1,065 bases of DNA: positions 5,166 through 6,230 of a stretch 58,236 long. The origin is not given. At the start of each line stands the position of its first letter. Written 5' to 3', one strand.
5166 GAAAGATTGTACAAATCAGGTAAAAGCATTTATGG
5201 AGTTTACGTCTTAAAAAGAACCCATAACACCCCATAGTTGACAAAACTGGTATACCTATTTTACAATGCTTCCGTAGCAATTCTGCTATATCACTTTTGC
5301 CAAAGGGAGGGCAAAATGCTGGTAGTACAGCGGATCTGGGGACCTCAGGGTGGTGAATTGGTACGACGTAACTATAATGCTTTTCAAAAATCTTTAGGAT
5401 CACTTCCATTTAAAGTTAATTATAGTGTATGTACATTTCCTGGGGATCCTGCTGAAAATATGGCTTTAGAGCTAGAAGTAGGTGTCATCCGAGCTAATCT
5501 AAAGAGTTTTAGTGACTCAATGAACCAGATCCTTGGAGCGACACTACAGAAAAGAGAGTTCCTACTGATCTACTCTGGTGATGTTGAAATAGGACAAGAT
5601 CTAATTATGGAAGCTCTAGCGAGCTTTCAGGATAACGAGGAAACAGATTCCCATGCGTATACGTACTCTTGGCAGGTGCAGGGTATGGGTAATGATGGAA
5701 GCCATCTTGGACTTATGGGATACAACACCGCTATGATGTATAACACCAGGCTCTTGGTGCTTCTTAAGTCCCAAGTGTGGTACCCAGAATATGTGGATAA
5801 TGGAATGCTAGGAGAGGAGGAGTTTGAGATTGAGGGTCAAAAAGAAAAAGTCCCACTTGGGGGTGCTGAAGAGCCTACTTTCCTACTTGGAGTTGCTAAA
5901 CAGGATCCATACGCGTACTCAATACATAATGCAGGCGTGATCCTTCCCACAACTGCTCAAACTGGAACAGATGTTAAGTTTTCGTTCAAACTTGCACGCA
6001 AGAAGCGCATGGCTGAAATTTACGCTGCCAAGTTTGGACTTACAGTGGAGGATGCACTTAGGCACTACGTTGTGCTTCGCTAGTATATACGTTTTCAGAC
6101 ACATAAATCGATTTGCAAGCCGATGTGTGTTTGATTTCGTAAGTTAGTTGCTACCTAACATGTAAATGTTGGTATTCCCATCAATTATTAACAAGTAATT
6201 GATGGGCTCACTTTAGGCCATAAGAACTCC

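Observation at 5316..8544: X-Y-Y'-X' quartet of unrecognised paralogous genes at the end of a sugar-modification locus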

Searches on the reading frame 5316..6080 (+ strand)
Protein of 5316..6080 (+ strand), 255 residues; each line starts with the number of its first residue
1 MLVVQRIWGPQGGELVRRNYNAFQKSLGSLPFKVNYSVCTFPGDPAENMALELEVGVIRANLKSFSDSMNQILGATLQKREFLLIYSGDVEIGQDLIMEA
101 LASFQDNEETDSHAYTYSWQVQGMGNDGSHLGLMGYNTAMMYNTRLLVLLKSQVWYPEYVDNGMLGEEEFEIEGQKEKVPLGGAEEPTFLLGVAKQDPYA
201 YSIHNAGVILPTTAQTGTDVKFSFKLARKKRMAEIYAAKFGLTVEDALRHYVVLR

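Call 5: search_protein_families(library=pfam, proteins=[window:5316-6080:+], max_evalue=1)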
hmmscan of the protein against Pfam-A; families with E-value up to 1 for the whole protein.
window:5316-6080:+ (255 aa): 0 families

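Call 6: search_protein_families(library=ncbifam, proteins=[window:5316-6080:+], max_evalue=1)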
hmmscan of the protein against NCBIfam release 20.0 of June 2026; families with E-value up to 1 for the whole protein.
window:5316-6080:+ (255 aa): 0 families

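Call 7: search_protein_families(library=phrogs, proteins=[window:5316-6080:+], max_evalue=1)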
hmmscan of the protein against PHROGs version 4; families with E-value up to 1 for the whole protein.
window:5316-6080:+ (255 aa): 0 families

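Call 9: find_homologous_proteins(query=window:5316-6080:+, max_evalue=0.001)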
Query window:5316-6080:+ (255 aa): 1 proteins with E <= 0.001 among 717 candidates.
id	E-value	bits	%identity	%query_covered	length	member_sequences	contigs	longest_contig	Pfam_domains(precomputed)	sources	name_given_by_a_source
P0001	4.7e-161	552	96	100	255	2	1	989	-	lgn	-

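Call 25: search_protein_representatives(alignment_id=A1)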
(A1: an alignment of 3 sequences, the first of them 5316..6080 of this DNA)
Query: 3 sequences, 255 profile positions. Proteins with E-value up to 0.001 (for the whole library): 28; up to 1e-10: 22; up to 1e-30: 4. The best 28 are listed.
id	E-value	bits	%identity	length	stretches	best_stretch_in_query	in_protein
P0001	6.1e-146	501.1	-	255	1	1-255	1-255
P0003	3.1e-52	194.0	-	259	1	6-254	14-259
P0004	3.4e-52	193.9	-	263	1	11-254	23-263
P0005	6.5e-46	173.3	-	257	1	17-254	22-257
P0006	2.4e-30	122.3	-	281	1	6-253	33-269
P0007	5.7e-29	117.8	-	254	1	28-253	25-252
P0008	6.3e-25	104.6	-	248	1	39-249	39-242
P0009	4.9e-23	98.4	-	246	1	5-253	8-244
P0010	1.3e-22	97.0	-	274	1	41-253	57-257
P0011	5.1e-22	95.0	-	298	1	43-254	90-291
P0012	1.0e-21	94.0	-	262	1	11-240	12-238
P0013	1.2e-21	93.8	-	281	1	5-254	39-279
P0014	5.4e-21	91.7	-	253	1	28-254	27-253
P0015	2.0e-20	89.8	-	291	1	7-239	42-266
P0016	4.2e-20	88.7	-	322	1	31-240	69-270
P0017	8.5e-20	87.7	-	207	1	77-254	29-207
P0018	2.3e-19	86.3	-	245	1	33-254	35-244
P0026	1.3e-07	47.8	-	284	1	111-237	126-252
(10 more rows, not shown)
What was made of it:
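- Tried and rejected: The exhaustive representative search was the one that worked (call 25).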

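Call 28: search_solved_structures(query=A3, max_evalue=10, show_alignments=3)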
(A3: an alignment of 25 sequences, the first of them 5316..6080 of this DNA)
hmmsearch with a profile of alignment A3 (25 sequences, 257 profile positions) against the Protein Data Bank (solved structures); distinct sequences matched with E-value up to 10: 1.
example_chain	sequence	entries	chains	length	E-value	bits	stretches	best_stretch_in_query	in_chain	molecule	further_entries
9m66_A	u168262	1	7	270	0.52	12.9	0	40-113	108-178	Gp6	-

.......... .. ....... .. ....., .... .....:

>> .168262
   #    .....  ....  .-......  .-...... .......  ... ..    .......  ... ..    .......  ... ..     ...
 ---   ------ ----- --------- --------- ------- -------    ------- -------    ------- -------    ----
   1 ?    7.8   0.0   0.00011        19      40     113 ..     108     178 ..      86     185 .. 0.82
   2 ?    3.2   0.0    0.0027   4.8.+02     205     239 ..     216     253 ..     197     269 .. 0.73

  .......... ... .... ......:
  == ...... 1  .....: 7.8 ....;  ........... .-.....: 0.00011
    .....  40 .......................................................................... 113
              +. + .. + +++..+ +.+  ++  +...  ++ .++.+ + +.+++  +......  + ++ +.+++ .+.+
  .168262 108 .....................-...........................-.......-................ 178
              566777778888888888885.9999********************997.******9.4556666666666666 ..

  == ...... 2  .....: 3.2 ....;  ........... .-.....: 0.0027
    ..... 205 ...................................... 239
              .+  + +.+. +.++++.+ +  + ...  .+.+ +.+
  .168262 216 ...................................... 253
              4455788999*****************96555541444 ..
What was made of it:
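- Closest known: GT81 glucosyl-/mannosyl-3-phosphoglycerate synthases. Different: Identity is 10-12% and there is no sequence-profile match (call 28).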

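Call 29: search_protein_families(library=pfam, alignment_id=A3, max_evalue=1)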
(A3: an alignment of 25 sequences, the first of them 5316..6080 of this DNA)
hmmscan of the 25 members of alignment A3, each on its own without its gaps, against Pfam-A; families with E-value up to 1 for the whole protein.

A. member 1, window:5316-6080:+ (255 aa): 0 families

B. families by the number of members that match (of 25 scanned): 10 families
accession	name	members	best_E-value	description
PF15186.11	TEX13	1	0.028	Testis-expressed sequence 13 protein family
PF23326.1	UBL_UBAC1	1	0.038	UBAC1 UBL-like domain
PF08645.17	PNK3P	1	0.061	Polynucleotide kinase 3 phosphatase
PF10744.14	Med1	1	0.084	Mediator of RNA polymerase II transcription subunit 1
PF16407.11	PKD_2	1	0.09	PKD-like family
PF20651.3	EXOC6_Sec15_N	1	0.11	Exocyst complex component EXOC6/Sec15, N-terminal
PF03803.21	Scramblase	1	0.14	Scramblase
PF19581.5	Glyoxalase_7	1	0.15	Glyoxalase superfamily protein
PF15415.12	Mfa_like_2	1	0.24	Fimbrillin-like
PF05531.17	NPV_P10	1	0.48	Nucleopolyhedrovirus P10 protein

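Call 30: find_homologous_proteins(query=A3, max_evalue=0.001)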
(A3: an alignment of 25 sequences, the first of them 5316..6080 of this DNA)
Query A3 (25 sequences) (255 aa, profile of the alignment): 2 proteins with E <= 0.001 among 6584 candidates.
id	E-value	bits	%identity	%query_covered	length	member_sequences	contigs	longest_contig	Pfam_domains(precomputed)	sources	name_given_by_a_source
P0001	4.4e-75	270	96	100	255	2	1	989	-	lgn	-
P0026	1.3e-57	213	33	45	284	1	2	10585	-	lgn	-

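Call 32: find_encoding_contigs(protein=P0003, flank=8000, max_places=4)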
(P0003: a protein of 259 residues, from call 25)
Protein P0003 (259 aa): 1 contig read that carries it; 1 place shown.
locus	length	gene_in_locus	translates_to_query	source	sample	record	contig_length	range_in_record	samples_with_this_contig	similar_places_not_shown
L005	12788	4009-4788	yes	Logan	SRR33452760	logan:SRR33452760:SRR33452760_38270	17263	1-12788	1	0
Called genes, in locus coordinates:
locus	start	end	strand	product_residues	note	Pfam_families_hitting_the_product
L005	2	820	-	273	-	?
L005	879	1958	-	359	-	PF01370:Epimerase, PF04321:RmlD_sub_bind, PF02719:Polysacc_synt_2, PF16363:GDP_Man_Dehyd, PF01073:3Beta_HSD, PF07993:NAD_binding_4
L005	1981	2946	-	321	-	PF13649:Methyltransf_25 (weak)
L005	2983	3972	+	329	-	PF01073:3Beta_HSD, PF01370:Epimerase, PF02719:Polysacc_synt_2, PF04321:RmlD_sub_bind, PF07993:NAD_binding_4, PF16363:GDP_Man_Dehyd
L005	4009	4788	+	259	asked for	-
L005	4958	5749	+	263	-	-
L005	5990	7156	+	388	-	PF00534:Glycos_transf_1, PF13692:Glyco_trans_1_4, PF13524:Glyco_trans_1_2 (weak)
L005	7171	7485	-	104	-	PF00814:TsaD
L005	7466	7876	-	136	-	PF02367:TsaE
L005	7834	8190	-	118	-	PF04892:VanZ-LLP1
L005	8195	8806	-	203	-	-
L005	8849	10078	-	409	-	PF24161:CCDC39 (faint), PF01551:Peptidase_M23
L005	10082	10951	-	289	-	PF18075:FtsX_ECD, PF02687:FtsX (weak)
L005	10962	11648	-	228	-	PF03193:RsgA_GTPase (faint), PF00005:ABC_tran, PF13401:AAA_22 (faint), PF13304:AAA_21 (faint)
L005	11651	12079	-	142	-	-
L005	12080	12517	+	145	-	-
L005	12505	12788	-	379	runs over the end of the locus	PF02618:YceG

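Call 33: find_encoding_contigs(protein=P0026, flank=8000, max_places=4)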
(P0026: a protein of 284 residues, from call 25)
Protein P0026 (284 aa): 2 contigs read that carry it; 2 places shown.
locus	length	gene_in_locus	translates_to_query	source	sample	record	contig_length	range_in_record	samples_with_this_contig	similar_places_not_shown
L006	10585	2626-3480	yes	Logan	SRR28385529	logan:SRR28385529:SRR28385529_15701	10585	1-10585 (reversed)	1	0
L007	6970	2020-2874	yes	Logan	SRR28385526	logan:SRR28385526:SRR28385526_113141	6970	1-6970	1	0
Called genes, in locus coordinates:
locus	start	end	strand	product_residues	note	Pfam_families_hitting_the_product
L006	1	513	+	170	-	?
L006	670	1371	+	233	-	-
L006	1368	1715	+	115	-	-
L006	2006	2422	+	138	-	-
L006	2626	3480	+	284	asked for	-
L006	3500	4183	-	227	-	PF00702:Hydrolase, PF08282:Hydrolase_3 (faint), PF12710:HAD, PF13419:HAD_2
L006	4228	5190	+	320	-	PF00106:adh_short (weak), PF01073:3Beta_HSD, PF01370:Epimerase, PF02719:Polysacc_synt_2, PF04321:RmlD_sub_bind, PF07993:NAD_binding_4, PF13460:NAD_binding_10 (weak), PF16363:GDP_Man_Dehyd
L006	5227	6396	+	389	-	PF13439:Glyco_transf_4, PF00534:Glycos_transf_1, PF13692:Glyco_trans_1_4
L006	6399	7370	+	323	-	PF01073:3Beta_HSD, PF01370:Epimerase, PF02719:Polysacc_synt_2, PF04321:RmlD_sub_bind, PF16363:GDP_Man_Dehyd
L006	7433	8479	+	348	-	PF13641:Glyco_tranf_2_3, PF00535:Glycos_transf_2, PF10111:Glyco_tranf_2_2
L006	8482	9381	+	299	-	PF03706:LPG_synthase_TM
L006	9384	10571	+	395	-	PF13439:Glyco_transf_4, PF00534:Glycos_transf_1, PF13692:Glyco_trans_1_4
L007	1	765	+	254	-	?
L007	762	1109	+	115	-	-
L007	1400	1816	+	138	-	-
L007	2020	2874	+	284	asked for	-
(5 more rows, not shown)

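Call 38: search_protein_families(library=pfam, proteins=[L005:4958-5746:+, L006:2006-2419:+, L006:613-1368:+, L006:1368-1712:+, L005:1981-2943:-], max_evalue=1)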
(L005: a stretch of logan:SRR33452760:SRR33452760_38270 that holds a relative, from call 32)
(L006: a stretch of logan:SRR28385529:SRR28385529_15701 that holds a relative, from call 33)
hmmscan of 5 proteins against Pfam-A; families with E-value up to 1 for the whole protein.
L005:4958-5746:+ (263 aa): 0 families

L006:2006-2419:+ (138 aa): 0 families

L006:613-1368:+ (252 aa): 0 families

L006:1368-1712:+ (115 aa): 1 family
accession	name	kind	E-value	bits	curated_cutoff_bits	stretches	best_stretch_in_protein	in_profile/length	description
PF07883.17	Cupin_2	-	0.00089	19.4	27.2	1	53-109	13-66/70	Cupin domain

L005:1981-2943:- (320 aa): 6 families
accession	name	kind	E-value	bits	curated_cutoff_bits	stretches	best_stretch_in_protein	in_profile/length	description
PF13649.12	Methyltransf_25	-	1.7e-06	29.1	27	1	94-192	4-96/97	Methyltransferase domain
PF13847.12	Methyltransf_31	-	0.00014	22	27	1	95-201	11-113/145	Methyltransferase domain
PF01209.24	Ubie_methyltran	-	0.00018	21.4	20.1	1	95-201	55-155/233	ubiE/COQ5 methyltransferase family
PF08241.18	Methyltransf_11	-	0.00039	21.4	21.2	1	94-154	3-58/95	Methyltransferase domain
PF08242.18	Methyltransf_12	-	0.0052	17.9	30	1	95-192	4-95/98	Methyltransferase domain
PF02390.23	Methyltransf_4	-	0.04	13.8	24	1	95-149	9-64/173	Putative methyltransferase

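Call 40: predict_structure(alignment_id=A3)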
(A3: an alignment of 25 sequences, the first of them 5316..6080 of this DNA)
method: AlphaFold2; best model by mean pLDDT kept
length: 255 residues; sequences in the alignment: 25
mean_pLDDT: 91.3   pTM: 0.89
mean pLDDT of the five models: 91.3, 90.8, 89.6, 89.5, 89.4
residues with pLDDT >= 90: 205; 70-90: 33; 50-70: 17; < 50: 0
segments of 3 or more residues with pLDDT < 50: none
pLDDT, mean of each block of 10 residues (from residue 1): 96 96 92 96 98 98 94 92 91 95 74 89 95 95 84 79 96 94 91 87 97 73 93 95 93 96
secondary structure, 60 per line:
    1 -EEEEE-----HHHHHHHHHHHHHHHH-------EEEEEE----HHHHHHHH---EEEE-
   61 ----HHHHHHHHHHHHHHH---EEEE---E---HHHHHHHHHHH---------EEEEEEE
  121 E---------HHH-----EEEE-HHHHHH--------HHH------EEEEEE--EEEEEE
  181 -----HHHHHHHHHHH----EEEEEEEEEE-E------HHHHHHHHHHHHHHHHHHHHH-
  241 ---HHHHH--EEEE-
elements in order: E2-6 H12-27 E35-40 H45-52 E56-59 H65-79 E83-86 H94-104 E114-121 E139-142 H144-149 E167-172 E175-180 H186-196 E201-210 H219-239 H244-248 E251-254
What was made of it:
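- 5316..6083 (+): X: 255-aa soluble GT-A-fold protein, the G+C-rich occupant of the slot. AF2 pLDDT 91.3, pTM 0.89 (call 40).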

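Call 42: fold_search(model_id=the predicted structure, library=pdb)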
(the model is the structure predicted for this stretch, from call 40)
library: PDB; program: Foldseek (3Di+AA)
matches with E <= 10: 995; with E <= 0.001: 18
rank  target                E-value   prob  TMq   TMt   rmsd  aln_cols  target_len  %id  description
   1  3f1y_C                2.2e-04  1.00  0.54  0.44   6.3       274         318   12  Mannosyl-3-phosphoglycerate synthase from Rubrobacter xylanophilus (released 2009-11-03)
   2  9jn3_B                2.6e-04  1.00  0.54  0.47   6.1       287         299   12  Crystal structure of AvpGT in complex with Ara-A (released 2025-01-29)
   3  4dec                  2.8e-04  1.00  0.56  0.51   5.3       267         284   10  Crystal structure of glucosyl-3-phosphoglycerate synthase from Mycobacterium tuberculosis in complex with Mn2+, uridine- (released 2012-06-06)
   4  9jn3_A                3.8e-04  1.00  0.53  0.47   6.1       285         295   12  Crystal structure of AvpGT in complex with Ara-A (released 2025-01-29)
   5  9q8z_A                3.8e-04  1.00  0.35  0.17   6.1       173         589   11  Human chondroitin sulfate polymerase complex CHSY3-CHPF (released 2025-12-03)
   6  5jqx_A                4.0e-04  1.00  0.53  0.49   5.9       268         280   10  Crystal structure of glucosyl-3-phosphoglycerate synthase from Mycobacterium tuberculosis in complex with phosphoglyce (released 2017-05-24)
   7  3cgx                  4.0e-04  1.00  0.47  0.51  14.0       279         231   11  Crystal structure of putative nucleotide-diphospho-sugar transferase (YP_389115.1) from Desulfovibrio desulfuricans G20  (released 2008-03-18)
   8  1fo9                  5.2e-04  1.00  0.36  0.29  10.4       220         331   11  CRYSTAL STRUCTURE OF N-ACETYLGLUCOSAMINYLTRANSFERASE I (released 2001-04-25)
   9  7zvj_A                5.5e-04  1.00  0.48  0.24  13.6       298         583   12  Homodimeric structure of LARGE1 (released 2022-11-30)
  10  7p8g                  5.8e-04  1.00  0.52  0.46   5.8       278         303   12  Crystal structure of Mycobacterium hassiacum glucosyl-3-phosphoglycerate synthase at pH 5.5 - apo form (released 2023-01-25)
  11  3f1y_A                5.8e-04  1.00  0.50  0.42   6.4       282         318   10  Mannosyl-3-phosphoglycerate synthase from Rubrobacter xylanophilus (released 2009-11-03)
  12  5eke_A                6.6e-04  1.00  0.39  0.35   5.3       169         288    8  Structure of the polyisoprenyl-phosphate glycosyltransferase GtrB (F215A mutant) (released 2016-01-06)
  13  1foa                  7.0e-04  1.00  0.41  0.32   8.9       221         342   11  CRYSTAL STRUCTURE OF N-ACETYLGLUCOSAMINYLTRANSFERASE I (released 2001-05-16)
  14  1fo8                  7.0e-04  1.00  0.39  0.31   9.5       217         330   10  CRYSTAL STRUCTURE OF N-ACETYLGLUCOSAMINYLTRANSFERASE I (released 2001-04-25)
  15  5jsx                  7.9e-04  1.00  0.53  0.49   5.9       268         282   10  Crystal structure of glucosyl-3-phosphoglycerate synthase from Mycobacterium tuberculosis in complex with Mn2+ and uridi (released 2017-05-24)
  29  4ayj_C                1.5e-03  0.99  0.44  0.47   6.9       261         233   10  Molecular structure of a metal-independent bacterial glycosyltransferase that catalyzes the synthesis of histo-blood g (released 2012-12-19)
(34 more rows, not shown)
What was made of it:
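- On Sugar-phosphate nucleotidyltransferases (IspD/RmlA-like, same fold class): IspD/IspDF hits rank 30th or lower with TMq 0.35-0.37 (call 42).
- Closest known: GT81 glucosyl-/mannosyl-3-phosphoglycerate synthases. Same: These are the best structural matches to the X model (Foldseek probability 1.0, TMq 0.54-0.56, about 270 aligned columns; call 42).
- Closest known: GT2 polyprenyl-phosphate glycosyltransferases. Same: They share the GT-A fold (call 42).
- Closest known: Metal-independent GT-A enzymes that have lost DxD. Same: 4ayj is among the structural hits (call 42).
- IspD/IspDF, a MobA-like protein and the 'putative nucleotide-diphospho-sugar transferase' 3cgx are among the Foldseek hits (call 42).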

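Call 47: find_related_loci(query=A5, collection=genome_contigs, flank=6000)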
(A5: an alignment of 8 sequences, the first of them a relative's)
Query A5 (281 aa) in genome_contigs; peptide patterns used: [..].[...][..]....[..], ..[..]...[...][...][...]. (x = any residue, [..] = any of these).
41 stretches matched a pattern; 6 encode a relative of the query (tblastn E <= 1e-3); 6 distinct loci.
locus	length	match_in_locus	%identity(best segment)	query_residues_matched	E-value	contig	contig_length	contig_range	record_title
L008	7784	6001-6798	39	14-281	2e-65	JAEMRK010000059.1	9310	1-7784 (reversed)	MAG: Parachlamydiales bacterium isolate SupBloom_Metag_083 NODE_5516_length_9310_cov_12.470016, whole genome shotgun seq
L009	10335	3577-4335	40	30-279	1e-59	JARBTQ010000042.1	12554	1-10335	MAG: Chlamydiales bacterium isolate L_E1_T20_C_bin.142 scaffold_7366, whole genome shotgun sequence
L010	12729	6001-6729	38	35-280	6e-58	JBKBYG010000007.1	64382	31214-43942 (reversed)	MAG: Alphaproteobacteria bacterium isolate 21I_056.bin.21 NODE_7_length_64382_cov_4.731638, whole genome shotgun sequenc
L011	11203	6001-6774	39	14-270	4e-54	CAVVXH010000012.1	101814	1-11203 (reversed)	MAG: uncultured Parachlamydiaceae bacterium isolate MFD04540.bin.3.34 genome assembly, contig: contig_30852, whole genom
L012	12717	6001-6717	39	24-266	2e-50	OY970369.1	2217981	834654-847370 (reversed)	MAG: uncultured Chlamydiae bacterium isolate MFD06092.bin.1.176 genome assembly, chromosome: 1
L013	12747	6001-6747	34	6-266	9e-45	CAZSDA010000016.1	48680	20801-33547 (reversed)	MAG TPA_asm: uncultured bacterium isolate SRP302895_co1_449 genome assembly, contig: NODE_1274_length_48680_cov_8.743013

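Call 51: find_encoding_contigs(protein=P0004, flank=8000, max_places=3)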
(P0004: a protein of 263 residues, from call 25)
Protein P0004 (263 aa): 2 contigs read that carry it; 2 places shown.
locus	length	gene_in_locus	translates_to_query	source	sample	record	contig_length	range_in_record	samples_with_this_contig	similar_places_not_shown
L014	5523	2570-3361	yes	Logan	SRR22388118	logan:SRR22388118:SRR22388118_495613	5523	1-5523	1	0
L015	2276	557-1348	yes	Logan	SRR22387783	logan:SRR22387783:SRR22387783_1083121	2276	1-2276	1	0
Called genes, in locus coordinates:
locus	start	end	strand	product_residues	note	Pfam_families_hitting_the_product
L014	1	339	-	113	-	?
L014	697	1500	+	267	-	PF07021:MetW (weak), PF13847:Methyltransf_31 (weak), PF08241:Methyltransf_11, PF13649:Methyltransf_25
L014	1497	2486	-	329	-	PF01073:3Beta_HSD, PF01370:Epimerase, PF02719:Polysacc_synt_2, PF04321:RmlD_sub_bind, PF16363:GDP_Man_Dehyd, PF07993:NAD_binding_4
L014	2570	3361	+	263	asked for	-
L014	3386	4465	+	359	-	PF01370:Epimerase, PF04321:RmlD_sub_bind, PF02719:Polysacc_synt_2, PF16363:GDP_Man_Dehyd, PF01073:3Beta_HSD, PF07993:NAD_binding_4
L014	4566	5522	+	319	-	PF00535:Glycos_transf_2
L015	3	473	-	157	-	?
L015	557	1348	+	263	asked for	-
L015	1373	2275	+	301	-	?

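Call 52: find_encoding_contigs(protein=P0005, flank=8000, max_places=3)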
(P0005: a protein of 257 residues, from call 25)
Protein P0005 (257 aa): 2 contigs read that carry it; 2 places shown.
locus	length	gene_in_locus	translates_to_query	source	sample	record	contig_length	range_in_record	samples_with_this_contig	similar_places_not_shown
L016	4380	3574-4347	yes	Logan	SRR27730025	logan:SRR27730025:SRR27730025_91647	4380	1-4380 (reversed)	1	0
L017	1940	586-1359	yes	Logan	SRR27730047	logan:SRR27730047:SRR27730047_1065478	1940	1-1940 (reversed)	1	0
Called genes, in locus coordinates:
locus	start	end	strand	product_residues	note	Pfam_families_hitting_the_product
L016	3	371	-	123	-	?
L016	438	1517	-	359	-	PF01073:3Beta_HSD, PF01370:Epimerase, PF04321:RmlD_sub_bind, PF02719:Polysacc_synt_2, PF16363:GDP_Man_Dehyd, PF07993:NAD_binding_4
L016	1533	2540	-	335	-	PF01073:3Beta_HSD, PF01370:Epimerase, PF02719:Polysacc_synt_2, PF04321:RmlD_sub_bind, PF07993:NAD_binding_4, PF16363:GDP_Man_Dehyd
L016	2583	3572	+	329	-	-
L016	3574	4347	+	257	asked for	-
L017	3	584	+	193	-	?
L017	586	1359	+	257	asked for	-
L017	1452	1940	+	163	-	?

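Call 53: find_encoding_contigs(protein=P0007, flank=8000, max_places=3)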
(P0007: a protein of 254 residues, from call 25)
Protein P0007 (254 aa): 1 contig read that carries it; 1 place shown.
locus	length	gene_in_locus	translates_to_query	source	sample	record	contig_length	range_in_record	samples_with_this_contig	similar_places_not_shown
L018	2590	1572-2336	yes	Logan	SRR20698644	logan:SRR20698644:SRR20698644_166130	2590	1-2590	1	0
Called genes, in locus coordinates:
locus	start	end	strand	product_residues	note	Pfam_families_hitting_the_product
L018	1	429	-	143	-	?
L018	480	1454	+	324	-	PF01073:3Beta_HSD, PF01370:Epimerase, PF02719:Polysacc_synt_2, PF04321:RmlD_sub_bind, PF07993:NAD_binding_4, PF16363:GDP_Man_Dehyd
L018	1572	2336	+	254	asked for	-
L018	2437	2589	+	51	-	?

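Call 57: search_protein_families(library=padloc, proteins=[window:5316-6080:+], max_evalue=1)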
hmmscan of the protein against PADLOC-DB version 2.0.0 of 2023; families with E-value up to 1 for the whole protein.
window:5316-6080:+ (255 aa): 1 family
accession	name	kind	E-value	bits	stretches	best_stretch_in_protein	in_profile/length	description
PDLC00914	TRIP13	-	0.023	12.2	1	65-129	56-120/302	TRIP13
